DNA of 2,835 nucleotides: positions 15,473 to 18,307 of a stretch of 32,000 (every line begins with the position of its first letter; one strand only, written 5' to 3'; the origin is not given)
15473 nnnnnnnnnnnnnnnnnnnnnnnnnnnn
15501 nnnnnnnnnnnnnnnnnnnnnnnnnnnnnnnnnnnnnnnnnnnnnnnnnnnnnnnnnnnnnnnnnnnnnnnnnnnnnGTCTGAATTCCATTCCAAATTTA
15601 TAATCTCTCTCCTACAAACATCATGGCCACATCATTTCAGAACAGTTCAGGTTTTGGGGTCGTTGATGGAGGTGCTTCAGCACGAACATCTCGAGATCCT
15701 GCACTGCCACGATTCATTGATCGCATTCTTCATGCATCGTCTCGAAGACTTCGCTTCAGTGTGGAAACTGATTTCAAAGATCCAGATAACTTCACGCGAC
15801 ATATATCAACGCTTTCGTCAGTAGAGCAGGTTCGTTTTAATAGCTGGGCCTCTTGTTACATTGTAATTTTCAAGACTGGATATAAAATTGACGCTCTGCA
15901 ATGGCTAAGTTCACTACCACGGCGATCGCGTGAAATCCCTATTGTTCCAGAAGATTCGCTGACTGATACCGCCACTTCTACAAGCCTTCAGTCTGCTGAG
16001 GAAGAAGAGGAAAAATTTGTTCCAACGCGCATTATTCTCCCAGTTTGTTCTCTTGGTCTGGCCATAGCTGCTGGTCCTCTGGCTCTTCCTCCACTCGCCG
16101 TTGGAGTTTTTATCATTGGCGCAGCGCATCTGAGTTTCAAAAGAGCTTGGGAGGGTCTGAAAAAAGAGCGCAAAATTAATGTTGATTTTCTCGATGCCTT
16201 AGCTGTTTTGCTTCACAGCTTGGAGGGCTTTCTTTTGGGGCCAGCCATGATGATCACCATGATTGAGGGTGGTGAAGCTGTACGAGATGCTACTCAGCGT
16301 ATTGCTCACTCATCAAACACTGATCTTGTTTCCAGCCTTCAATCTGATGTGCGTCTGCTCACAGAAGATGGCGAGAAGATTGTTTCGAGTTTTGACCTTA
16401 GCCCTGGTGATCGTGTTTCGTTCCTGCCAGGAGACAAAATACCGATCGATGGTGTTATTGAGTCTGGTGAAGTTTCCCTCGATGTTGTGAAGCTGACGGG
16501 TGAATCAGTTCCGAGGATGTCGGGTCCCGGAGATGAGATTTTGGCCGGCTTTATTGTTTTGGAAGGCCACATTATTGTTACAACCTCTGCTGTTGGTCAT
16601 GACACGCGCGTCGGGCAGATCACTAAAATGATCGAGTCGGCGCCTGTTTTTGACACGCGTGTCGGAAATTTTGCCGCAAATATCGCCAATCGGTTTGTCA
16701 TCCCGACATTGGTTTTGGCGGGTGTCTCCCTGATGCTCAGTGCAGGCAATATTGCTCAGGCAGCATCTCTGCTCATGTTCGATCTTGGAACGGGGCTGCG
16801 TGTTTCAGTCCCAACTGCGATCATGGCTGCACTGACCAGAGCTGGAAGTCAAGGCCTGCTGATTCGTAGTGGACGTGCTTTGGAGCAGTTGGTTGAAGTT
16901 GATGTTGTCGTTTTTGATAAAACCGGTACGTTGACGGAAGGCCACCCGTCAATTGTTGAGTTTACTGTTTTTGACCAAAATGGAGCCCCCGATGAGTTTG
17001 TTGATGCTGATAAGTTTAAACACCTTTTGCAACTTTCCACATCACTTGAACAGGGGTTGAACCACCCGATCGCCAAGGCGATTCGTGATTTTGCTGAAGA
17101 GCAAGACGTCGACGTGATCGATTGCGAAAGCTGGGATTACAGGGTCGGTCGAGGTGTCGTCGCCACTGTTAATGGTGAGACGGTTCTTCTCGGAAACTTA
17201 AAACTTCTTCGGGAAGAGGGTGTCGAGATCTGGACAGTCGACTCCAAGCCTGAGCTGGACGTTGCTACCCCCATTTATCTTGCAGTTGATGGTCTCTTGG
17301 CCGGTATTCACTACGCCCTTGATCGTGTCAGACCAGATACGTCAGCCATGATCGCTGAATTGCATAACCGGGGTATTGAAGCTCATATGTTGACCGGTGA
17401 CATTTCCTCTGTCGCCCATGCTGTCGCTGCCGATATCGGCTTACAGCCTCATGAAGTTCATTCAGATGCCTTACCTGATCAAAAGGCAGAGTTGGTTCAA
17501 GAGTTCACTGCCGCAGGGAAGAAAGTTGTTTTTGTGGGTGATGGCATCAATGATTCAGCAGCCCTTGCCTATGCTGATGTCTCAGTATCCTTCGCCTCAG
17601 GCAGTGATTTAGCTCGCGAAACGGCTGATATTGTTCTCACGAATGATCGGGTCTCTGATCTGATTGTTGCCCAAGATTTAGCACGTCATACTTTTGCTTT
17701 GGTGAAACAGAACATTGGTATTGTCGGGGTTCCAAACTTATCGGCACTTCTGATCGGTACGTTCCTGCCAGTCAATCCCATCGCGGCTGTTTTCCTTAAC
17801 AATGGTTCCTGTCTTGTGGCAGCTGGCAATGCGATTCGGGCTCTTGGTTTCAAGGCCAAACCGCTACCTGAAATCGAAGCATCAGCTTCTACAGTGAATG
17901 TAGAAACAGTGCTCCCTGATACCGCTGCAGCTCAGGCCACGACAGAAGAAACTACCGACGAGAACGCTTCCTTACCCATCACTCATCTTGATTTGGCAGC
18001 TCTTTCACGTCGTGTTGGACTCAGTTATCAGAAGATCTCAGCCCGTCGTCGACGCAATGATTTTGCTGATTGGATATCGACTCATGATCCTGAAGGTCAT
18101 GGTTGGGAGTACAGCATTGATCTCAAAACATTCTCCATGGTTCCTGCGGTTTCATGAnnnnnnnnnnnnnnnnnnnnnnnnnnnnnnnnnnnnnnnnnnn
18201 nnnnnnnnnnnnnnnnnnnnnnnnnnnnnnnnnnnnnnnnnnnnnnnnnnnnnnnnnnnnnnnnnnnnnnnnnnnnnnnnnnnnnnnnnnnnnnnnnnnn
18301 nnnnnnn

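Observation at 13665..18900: Four separate proteins open with the same cysteine-free, arginine-rich HMA-like (CoBaHMA/HMA2-like) domain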

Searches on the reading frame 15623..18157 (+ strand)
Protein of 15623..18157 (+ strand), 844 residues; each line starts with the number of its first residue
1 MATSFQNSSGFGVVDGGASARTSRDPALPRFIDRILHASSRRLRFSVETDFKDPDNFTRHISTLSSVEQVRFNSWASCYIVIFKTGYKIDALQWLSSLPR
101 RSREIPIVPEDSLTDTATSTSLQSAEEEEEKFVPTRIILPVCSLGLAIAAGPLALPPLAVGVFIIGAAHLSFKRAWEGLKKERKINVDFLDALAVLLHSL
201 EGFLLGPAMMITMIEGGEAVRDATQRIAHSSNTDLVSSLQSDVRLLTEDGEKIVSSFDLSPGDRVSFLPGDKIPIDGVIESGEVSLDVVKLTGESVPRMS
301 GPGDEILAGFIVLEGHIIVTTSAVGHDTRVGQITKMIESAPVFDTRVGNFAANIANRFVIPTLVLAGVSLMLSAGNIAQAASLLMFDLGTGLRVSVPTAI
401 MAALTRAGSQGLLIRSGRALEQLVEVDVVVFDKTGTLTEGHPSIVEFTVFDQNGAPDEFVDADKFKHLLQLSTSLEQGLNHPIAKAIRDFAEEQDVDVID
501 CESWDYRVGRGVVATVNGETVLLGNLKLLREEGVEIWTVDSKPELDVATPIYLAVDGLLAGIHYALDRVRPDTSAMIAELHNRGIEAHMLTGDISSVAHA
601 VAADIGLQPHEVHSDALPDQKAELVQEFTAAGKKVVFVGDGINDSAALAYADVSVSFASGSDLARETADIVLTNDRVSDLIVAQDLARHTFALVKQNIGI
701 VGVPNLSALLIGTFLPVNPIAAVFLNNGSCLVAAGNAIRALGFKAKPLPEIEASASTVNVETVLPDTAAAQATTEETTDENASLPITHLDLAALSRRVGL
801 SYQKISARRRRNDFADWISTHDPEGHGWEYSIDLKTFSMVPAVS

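Call 3: search_protein_families(library=pfam, proteins=[window:15623-18157:+], max_evalue=0.1)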
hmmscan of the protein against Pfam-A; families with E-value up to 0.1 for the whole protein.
window:15623-18157:+ (844 aa): 4 families
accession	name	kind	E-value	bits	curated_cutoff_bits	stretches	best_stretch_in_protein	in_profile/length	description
PF00122.25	E1-E2_ATPase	-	2.2e-27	96.2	28.1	1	239-407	3-178/181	E1-E2 ATPase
PF00702.32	Hydrolase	-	1.1e-26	94.8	26.4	1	426-652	1-191/191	haloacid dehalogenase-like hydrolase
PF08282.18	Hydrolase_3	-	0.0023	18.2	20.9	1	624-674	195-245/255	haloacid dehalogenase-like hydrolase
PF12710.13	HAD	-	0.005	17.7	27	1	567-648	83-188/189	haloacid dehalogenase-like hydrolase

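Call 7: search_protein_families(library=ncbifam, proteins=[window:15623-18157:+], max_evalue=0.01)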
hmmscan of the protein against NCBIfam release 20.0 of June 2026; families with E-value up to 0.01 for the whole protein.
window:15623-18157:+ (844 aa): 24 families
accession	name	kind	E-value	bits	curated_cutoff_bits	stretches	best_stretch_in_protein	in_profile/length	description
TIGR01525.1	ATPase-IB_hvy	subfamily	5.7e-133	444.7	346.25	1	187-739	1-559/560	heavy metal translocating P-type ATPase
TIGR01511.1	ATPase-IB1_Cu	subfamily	2.3e-94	317.2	397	1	172-738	6-539/542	copper-translocating P-type ATPase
TIGR01512.1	ATPase-IB2_Cd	subfamily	9.2e-92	308.3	313.5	1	187-741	1-493/494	cadmium family heavy metal-translocating P-type ATPase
NF007952.0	PRK10671.1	equivalog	2.2e-85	287.5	1316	1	208-745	294-836/838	copper-exporting P-type ATPase CopA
NF008262.1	PRK11033.1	equivalog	2.5e-72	244.5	1005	1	173-743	164-730/731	zinc/cadmium/mercury/lead-transporting ATPase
NF033775.1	P_type_ZntA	exception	6.4e-64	216.5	1240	1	228-741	224-729/732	Zn(II)/Cd(II)/Pb(II) translocating P-type ATPase ZntA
TIGR01494.1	ATPase_P-type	subfamily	2.1e-56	191.3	62.3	2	474-711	235-459/478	HAD-IC family P-type ATPase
TIGR01647.1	ATPase-IIIA_H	equivalog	1.6e-31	109.3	615.5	3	231-453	82-313/755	plasma-membrane proton-efflux P-type ATPase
TIGR01497.1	kdpB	equivalog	9.1e-31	106.6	527.9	1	243-672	107-548/675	potassium-transporting ATPase subunit KdpB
TIGR01522.1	ATPase-IIA2_Ca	equivalog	3.2e-23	81.5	798.3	2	612-698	567-654/854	calcium-transporting P-type ATPase, PMR1-type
TIGR01657.1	P-ATPase-V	hypoth_equivalog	4.2e-23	80.9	618.25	3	616-660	786-830/1055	ATP13A2 family polyamine export P-type ATPase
NF010609.0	PRK14010.1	equivalog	9.3e-23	80.3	1323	2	548-674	421-545/673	K(+)-transporting ATPase subunit B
TIGR01517.1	ATPase-IIB_Ca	equivalog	4.2e-20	71.5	507.05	2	245-449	160-383/882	calcium-translocating P-type ATPase, PMCA-type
NF011702.0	PRK15122.1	subfamily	6.3e-20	70.7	975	2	617-725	626-738/907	magnesium-translocating P-type ATPase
TIGR01524.1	ATPase-IIIB_Mg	equivalog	2.1e-19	68.9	610.75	2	617-725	587-699/867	magnesium-translocating P-type ATPase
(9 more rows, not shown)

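Call 11: find_encoding_contigs(protein=window:15623-18157:+, flank=10000, max_places=6)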
Protein window:15623-18157:+ (844 aa): no gene with exactly this product is on record in the collection.

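Call 12: find_related_loci(query=window:15623-18157:+, collection=genome_contigs, flank=10000)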
Query window:15623-18157:+ (844 aa) in genome_contigs; peptide patterns used: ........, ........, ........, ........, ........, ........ (x = any residue, [..] = any of these).
62 stretches matched a pattern; 15 encode a relative of the query (tblastn E <= 1e-3); 14 distinct loci.
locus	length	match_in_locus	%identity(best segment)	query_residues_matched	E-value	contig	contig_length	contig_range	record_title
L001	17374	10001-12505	76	1-842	0e+0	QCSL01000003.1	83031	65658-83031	Synechococcus sp. AG-670-B23 Ga0171695_1003, whole genome shotgun sequence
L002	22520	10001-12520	74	1-842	0e+0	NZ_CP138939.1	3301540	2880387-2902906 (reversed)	Synechococcus sp. MIT S1220 chromosome, complete genome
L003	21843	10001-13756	64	32-837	0e+0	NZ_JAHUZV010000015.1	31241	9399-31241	MAG: Vulcanococcus sp. isolate Con.Enr.2019-1 k141_5167, whole genome shotgun sequence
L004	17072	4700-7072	64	32-837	0e+0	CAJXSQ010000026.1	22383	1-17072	MAG TPA_asm: uncultured Synechococcus sp. isolate SRR4030076_bin.54_MetaBAT_v2.12.1_MAG genome assembly, contig: NODE_56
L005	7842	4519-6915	62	32-837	0e+0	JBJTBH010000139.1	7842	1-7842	MAG: Cyanobacteriota bacterium isolate samp_4332_metabat2_83 samp_4332_1259477, whole genome shotgun sequence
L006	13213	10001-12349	64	32-837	0e+0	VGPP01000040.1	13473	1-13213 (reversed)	MAG: Cyanobacteria bacterium M_surface_7_m2_037 M_surface_7_m2_037_Ga0194118_10005337, whole genome shotgun sequence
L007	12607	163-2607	61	29-842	0e+0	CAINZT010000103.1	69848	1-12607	MAG: uncultured Synechococcus sp. isolate Umea1p2_bin-0949 genome assembly, contig: bin-0949:103/229, whole genome shotg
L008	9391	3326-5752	61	27-840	0e+0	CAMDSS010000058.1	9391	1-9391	MAG: Cyanobium sp. NIES-981 isolate ZE-13nov19-117 genome assembly, contig: ZE-13nov19-C13693, whole genome shotgun sequ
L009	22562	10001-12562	58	17-828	0e+0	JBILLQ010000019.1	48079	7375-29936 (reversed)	MAG: Prochlorococcaceae cyanobacterium isolate ME2017-08-05_3300034118_group7_bin84 Rohwer_bin1359_scaffold_158_c1, whol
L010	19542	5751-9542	63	19-837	0e+0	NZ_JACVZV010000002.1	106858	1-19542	MAG: Vulcanococcus sp. Clear-D1 NODE_113_length_106858_cov_90.105578, whole genome shotgun sequence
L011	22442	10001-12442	57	23-837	0e+0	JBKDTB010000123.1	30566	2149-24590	MAG: Cyanobacteriota bacterium isolate samp_4340_semibin_106 samp_4340_308362, whole genome shotgun sequence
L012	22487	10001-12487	60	24-840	0e+0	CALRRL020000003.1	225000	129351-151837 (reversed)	MAG: Synechococcus sp. UW140 isolate JJ-LAS39-17-1-m2-bin83 genome assembly, contig: JJ-LAS39-17-C4, whole genome shotgu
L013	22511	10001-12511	61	29-842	0e+0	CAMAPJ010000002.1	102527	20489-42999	MAG: Synechococcus sp. UW140 isolate LE-02apr19-114 genome assembly, contig: LE-02apr19-C82, whole genome shotgun sequen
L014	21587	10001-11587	28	249-698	3e-12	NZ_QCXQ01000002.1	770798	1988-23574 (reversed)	Levilactobacillus bambusae strain BS-W1 contig_2, whole genome shotgun sequence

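Call 28: search_dna_similar(query=window:15623-18157:+, collection=plasmids, mode=protein, max_rows=15)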
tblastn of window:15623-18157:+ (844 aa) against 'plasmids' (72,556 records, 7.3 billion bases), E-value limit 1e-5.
The search stops at 5000 records and this limit was reached: more records match than are counted here, and every count below describes the 5000 best-scoring records only.
Records with a match: at least 5000; places in all: 8020; records where one place covers at least 80% of the query: 3.
Best place of each record, by identity: <60% 5000.
By first word of the organism name: Klebsiella 2024; Enterococcus 283; Escherichia 274; Staphylococcus 200; Enterobacter 172; Rhizobium 161; Salmonella 126; Sinorhizobium 113; Acinetobacter 108; Lactococcus 70; and 319 more.
By predicted mobility (MOB-suite, as given by PLSDB): conjugative 2114; non-mobilizable 1960; mobilizable 926.
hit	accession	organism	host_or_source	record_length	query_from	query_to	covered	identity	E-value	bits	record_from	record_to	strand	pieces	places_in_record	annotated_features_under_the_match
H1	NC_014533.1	Gloeothece verrucosa PCC 7822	fresh water in rice field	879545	34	739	84%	41.3%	8e-151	498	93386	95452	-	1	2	heavy metal translocating P-type ATPase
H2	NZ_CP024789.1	Nostoc flagelliforme CCNUN1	cell culture,desert soil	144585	35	741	84%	37.8%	3e-137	458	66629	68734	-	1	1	heavy metal translocating P-type ATPase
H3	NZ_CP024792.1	Nostoc flagelliforme CCNUN1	cell culture,desert soil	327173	35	753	85%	35.4%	1e-121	413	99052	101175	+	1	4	heavy metal translocating P-type ATPase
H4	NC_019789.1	Deinococcus peraridilitoris DSM 19664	-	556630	164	748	69%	34.3%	6e-89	317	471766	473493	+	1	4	heavy metal translocating P-type ATPase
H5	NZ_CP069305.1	Shinella sp. PSBB067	monoisolate,Minnesota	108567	179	741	67%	33.7%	4e-67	251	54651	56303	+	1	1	cation-translocating P-type ATPase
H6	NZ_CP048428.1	Rhizobium daejeonense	Cell,soil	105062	179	741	67%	33.7%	1e-66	250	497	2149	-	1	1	cation-translocating P-type ATPase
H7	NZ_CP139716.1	Thalassobaculum sp. OXR-137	Bacterial Culture,hydrothermal vent ...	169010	172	764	70%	31.8%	3e-70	261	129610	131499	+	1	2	heavy metal translocating P-type ATPase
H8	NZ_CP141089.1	Escherichia coli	Homo sapiens,Infected Human Urine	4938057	208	746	64%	34.6%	2e-65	246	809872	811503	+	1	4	none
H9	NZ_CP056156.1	Enterobacter hormaechei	culture,Wastewater influent sample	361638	172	746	68%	32.4%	3e-68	254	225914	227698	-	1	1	copA: copper-exporting P-type ATPase CopA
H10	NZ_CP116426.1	Sulfitobacter faviae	Hexacorallia,culture,Cold water coral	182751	186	763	68%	32.1%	2e-60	231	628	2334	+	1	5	heavy metal translocating P-type ATPase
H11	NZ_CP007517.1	Rubrobacter radiotolerans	-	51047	164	738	68%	32.3%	9e-58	223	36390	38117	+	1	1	cation-translocating P-type ATPase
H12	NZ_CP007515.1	Rubrobacter radiotolerans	-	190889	164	738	68%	32.3%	9e-58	223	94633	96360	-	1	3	cation-translocating P-type ATPase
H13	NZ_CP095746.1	Niallia sp. Man26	Penaeus monodon,whole ...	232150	174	741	67%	32.7%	6e-57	221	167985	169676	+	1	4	heavy metal translocating P-type ATPase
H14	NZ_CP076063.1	Cupriavidus sp. EM10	Pure-cultured cell,sewage water sludge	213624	173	753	69%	31.8%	1e-63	241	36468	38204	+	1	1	cation-translocating P-type ATPase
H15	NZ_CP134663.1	Escherichia coli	Larus michahellis,bacteria,cloaca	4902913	208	746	64%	34.3%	1e-65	247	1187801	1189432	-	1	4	none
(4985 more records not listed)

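Call 29: get_annotated_region(hit=H1, flank=9000)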
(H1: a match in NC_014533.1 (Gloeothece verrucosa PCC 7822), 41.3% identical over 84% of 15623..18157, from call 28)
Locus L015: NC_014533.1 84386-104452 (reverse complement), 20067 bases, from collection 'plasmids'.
description: Gloeothece verrucosa PCC 7822 plasmid Cy782201, complete sequence
organism: Gloeothece verrucosa PCC 7822 (NCBI taxid 497965)
taxonomy: Bacteria; Cyanobacteriota; Cyanophyceae; Chroococcales; Aphanothecaceae; Gloeothece; Gloeothece verrucosa; Gloeothece verrucosa PCC 7822
host: -; source: fresh water in rice field; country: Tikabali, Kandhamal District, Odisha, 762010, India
typing (MOB-suite, as given by PLSDB): non-mobilizable; mating-pair formation MPF_T
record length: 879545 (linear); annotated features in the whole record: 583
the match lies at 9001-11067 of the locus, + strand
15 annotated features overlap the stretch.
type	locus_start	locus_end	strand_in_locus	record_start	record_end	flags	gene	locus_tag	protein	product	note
CDS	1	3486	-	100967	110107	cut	-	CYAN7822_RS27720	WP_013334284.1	hemolysin-type calcium-binding region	-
CDS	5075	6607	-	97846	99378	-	-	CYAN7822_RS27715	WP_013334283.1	phosphomannomutase/phosphoglucomutase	-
CDS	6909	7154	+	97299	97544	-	-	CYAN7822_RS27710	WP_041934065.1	hypothetical protein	-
CDS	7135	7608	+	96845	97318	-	-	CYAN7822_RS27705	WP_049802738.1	hypothetical protein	-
CDS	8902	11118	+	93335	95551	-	-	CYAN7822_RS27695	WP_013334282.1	heavy metal translocating P-type ATPase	-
CDS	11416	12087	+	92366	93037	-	-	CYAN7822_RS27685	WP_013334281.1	DUF1345 domain-containing protein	-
CDS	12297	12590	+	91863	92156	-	-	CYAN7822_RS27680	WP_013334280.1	DUF5132 domain-containing protein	-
CDS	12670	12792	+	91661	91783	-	-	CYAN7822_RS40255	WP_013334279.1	hypothetical protein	-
CDS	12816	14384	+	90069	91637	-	-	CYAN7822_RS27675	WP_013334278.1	HMA2 domain-containing protein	-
CDS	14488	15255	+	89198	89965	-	hdhA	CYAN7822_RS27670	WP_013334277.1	7-alpha-hydroxysteroid dehydrogenase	-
CDS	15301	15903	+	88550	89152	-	-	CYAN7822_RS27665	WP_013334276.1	hypothetical protein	-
CDS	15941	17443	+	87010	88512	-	-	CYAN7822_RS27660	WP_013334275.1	YegS/Rv2252/BmrU family lipid kinase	GO:0008150 - biological_process [Evidence IEA]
CDS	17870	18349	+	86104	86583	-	-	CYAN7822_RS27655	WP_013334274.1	hypothetical protein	-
CDS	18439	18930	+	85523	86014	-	-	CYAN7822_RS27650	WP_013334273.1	DUF1269 domain-containing protein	-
CDS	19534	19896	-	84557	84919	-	-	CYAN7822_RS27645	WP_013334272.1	hypothetical protein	-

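Call 30: get_annotated_region(hit=H2, flank=9000)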
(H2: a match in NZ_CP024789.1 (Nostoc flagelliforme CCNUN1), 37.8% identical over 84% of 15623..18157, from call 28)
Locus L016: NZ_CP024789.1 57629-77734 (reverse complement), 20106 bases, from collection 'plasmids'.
description: Nostoc flagelliforme CCNUN1 plasmid pNFSY04, complete sequence
organism: Nostoc flagelliforme CCNUN1 (NCBI taxid 2038116)
taxonomy: Bacteria; Cyanobacteriota; Cyanophyceae; Nostocales; Nostocaceae; Nostoc; Nostoc flagelliforme; Nostoc flagelliforme CCNUN1
host: -; source: cell culture,desert soil; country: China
typing (MOB-suite, as given by PLSDB): non-mobilizable
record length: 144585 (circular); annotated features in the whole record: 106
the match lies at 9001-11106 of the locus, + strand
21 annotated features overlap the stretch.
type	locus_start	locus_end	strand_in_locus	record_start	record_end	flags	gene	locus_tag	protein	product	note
CDS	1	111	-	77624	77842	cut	-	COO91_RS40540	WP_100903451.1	hypothetical protein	-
CDS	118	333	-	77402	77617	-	-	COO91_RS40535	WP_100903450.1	hypothetical protein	-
CDS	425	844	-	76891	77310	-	-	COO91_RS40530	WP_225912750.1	hypothetical protein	-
CDS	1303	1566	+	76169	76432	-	-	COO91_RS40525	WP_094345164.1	hypothetical protein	-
CDS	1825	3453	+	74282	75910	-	-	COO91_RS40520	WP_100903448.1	hypothetical protein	-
CDS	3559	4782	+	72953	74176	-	-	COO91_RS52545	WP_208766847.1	hypothetical protein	-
CDS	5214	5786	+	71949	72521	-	-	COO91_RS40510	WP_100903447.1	hypothetical protein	-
CDS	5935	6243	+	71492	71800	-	-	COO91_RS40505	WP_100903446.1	hypothetical protein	-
CDS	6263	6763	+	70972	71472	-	-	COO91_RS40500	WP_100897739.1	GNAT family N-acetyltransferase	-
CDS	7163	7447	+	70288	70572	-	-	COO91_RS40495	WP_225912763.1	hypothetical protein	-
CDS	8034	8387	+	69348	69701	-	-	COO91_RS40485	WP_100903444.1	DUF5132 domain-containing protein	-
CDS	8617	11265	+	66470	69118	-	-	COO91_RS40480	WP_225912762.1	heavy metal translocating P-type ATPase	-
CDS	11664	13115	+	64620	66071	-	-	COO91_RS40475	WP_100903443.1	APC family permease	-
CDS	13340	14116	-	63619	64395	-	-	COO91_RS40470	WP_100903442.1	HMA2 domain-containing protein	-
CDS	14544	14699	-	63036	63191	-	-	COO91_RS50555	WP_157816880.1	DUF454 family protein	-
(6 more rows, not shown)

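Call 33: search_protein_families(library=pfam, proteins=[L015:8902-11118:+, L015:12816-14384:+, L016:8617-11265:+, L016:13340-14116:-, L015:12297-12590:+, L015:15301-15903:+, L015:18439-18930:+], max_evalue=0.01)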
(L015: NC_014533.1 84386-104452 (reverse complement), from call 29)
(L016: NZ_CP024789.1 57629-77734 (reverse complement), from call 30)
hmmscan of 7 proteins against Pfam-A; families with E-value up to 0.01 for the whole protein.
L015:8902-11118:+ (738 aa): 5 families
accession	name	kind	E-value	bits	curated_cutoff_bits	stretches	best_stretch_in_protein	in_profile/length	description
PF00122.25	E1-E2_ATPase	-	3.3e-33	115.2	28.1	1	236-402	6-180/181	E1-E2 ATPase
PF00702.32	Hydrolase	-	2.6e-26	93.6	26.4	1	420-635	2-191/191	haloacid dehalogenase-like hydrolase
PF19991.5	HMA_2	-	5.1e-08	33.4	30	1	36-99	11-74/154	Heavy metal associated domain 2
PF08282.18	Hydrolase_3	-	0.00027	21.2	20.9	1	607-667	195-255/255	haloacid dehalogenase-like hydrolase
PF03739.19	LptF_LptG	-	0.00031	20.3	27.9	1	78-149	220-293/353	Lipopolysaccharide export system permease LptF/LptG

L015:12816-14384:+ (522 aa): 1 family
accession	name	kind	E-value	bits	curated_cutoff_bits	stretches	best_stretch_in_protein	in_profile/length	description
PF19991.5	HMA_2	-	1.1e-09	38.9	30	1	25-115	9-101/154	Heavy metal associated domain 2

L016:8617-11265:+ (882 aa): 5 families
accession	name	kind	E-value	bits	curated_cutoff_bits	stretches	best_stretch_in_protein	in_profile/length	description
PF00122.25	E1-E2_ATPase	-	1.3e-33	116.5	28.1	1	339-505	7-181/181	E1-E2 ATPase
PF00702.32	Hydrolase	-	9.7e-29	101.6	26.4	1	521-741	1-191/191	haloacid dehalogenase-like hydrolase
PF19991.5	HMA_2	-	1.4e-13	51.5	30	2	22-92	9-79/154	Heavy metal associated domain 2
PF12710.13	HAD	-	0.0017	19.2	27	1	661-737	89-188/189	haloacid dehalogenase-like hydrolase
PF08282.18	Hydrolase_3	-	0.0071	16.5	20.9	0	722-773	205-255/255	haloacid dehalogenase-like hydrolase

L016:13340-14116:- (258 aa): 2 families
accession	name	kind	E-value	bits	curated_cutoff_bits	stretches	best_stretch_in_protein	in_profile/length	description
PF19991.5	HMA_2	-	3.3e-10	40.5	30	1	10-78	9-77/154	Heavy metal associated domain 2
PF23660.1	NOMO_8th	-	0.0078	16.7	27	0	187-254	16-85/105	NOMO eighth prealbumin-like domain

L015:12297-12590:+ (97 aa): 1 family
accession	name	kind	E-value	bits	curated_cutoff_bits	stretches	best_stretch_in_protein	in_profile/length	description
PF17195.9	DUF5132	-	2.1e-05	24.9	25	1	40-76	5-41/47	Protein of unknown function (DUF5132)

L015:15301-15903:+ (200 aa): 0 families

L015:18439-18930:+ (163 aa): 1 family
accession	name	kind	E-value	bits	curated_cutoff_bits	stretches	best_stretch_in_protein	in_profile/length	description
PF06897.17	DUF1269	-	1.3e-35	122.2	26.9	1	62-160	2-99/100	Protein of unknown function (DUF1269)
